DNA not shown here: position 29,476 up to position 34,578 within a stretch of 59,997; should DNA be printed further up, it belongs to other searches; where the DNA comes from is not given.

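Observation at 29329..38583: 9.3-kb ORFan (~3,080 aa) inserted between two conserved housekeeping operons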

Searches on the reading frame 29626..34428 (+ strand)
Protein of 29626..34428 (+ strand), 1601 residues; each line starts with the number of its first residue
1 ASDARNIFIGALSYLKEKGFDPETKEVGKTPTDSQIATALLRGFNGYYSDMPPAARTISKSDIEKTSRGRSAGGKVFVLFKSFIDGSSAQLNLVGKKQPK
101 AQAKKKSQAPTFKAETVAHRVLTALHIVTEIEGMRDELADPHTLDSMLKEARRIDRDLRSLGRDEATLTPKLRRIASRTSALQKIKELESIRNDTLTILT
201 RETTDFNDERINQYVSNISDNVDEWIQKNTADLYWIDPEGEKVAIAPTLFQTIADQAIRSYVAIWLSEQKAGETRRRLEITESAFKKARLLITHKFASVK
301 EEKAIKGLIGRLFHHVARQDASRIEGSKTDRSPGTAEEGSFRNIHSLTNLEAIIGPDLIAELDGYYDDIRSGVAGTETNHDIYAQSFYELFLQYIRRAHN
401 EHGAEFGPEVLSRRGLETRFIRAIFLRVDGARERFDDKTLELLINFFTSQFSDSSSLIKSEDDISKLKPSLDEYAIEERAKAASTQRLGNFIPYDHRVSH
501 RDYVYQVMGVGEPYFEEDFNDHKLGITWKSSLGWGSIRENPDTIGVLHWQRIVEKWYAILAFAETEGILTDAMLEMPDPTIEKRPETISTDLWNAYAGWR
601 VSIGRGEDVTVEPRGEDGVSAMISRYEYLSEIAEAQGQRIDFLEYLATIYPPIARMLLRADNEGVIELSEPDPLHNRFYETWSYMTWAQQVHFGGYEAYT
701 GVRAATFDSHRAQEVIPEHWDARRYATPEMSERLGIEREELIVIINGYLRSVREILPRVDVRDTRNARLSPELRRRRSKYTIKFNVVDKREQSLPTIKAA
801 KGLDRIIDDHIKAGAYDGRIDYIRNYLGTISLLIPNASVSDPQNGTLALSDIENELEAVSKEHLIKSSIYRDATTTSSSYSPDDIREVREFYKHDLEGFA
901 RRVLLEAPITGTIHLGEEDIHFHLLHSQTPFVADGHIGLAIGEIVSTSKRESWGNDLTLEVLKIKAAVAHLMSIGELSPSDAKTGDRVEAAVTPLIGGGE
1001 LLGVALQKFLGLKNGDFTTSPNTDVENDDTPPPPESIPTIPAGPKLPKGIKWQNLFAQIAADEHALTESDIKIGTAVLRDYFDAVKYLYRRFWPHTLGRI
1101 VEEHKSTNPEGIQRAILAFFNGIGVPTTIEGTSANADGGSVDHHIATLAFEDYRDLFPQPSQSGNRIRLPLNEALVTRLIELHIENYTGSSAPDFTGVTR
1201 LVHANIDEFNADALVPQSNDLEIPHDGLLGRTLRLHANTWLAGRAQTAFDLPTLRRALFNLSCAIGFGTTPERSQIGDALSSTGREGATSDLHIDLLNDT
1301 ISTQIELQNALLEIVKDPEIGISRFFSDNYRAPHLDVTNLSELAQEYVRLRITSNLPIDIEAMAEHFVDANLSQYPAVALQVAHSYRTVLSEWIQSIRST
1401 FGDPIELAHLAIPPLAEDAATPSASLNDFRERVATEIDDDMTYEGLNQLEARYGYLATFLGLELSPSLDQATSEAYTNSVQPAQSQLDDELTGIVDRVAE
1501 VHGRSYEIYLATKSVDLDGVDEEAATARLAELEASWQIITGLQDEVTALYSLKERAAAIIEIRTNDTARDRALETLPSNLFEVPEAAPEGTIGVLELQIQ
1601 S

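Call 35: find_homologous_proteins(query=A2, max_evalue=0.001)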
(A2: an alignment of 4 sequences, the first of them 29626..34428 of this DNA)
Query A2 (4 sequences): 8000 candidates shared short words with the query, none scored E <= 0.001.

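Call 115: find_related_loci(query=A2, collection=metagenome_contigs, flank=10000)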
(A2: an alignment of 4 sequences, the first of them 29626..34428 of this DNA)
Query A2 (1601 aa) in metagenome_contigs; peptide patterns used: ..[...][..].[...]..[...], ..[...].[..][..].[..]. (x = any residue, [..] = any of these).
187 stretches matched a pattern, but none encodes a relative of the query by tblastn (E <= 1e-3).
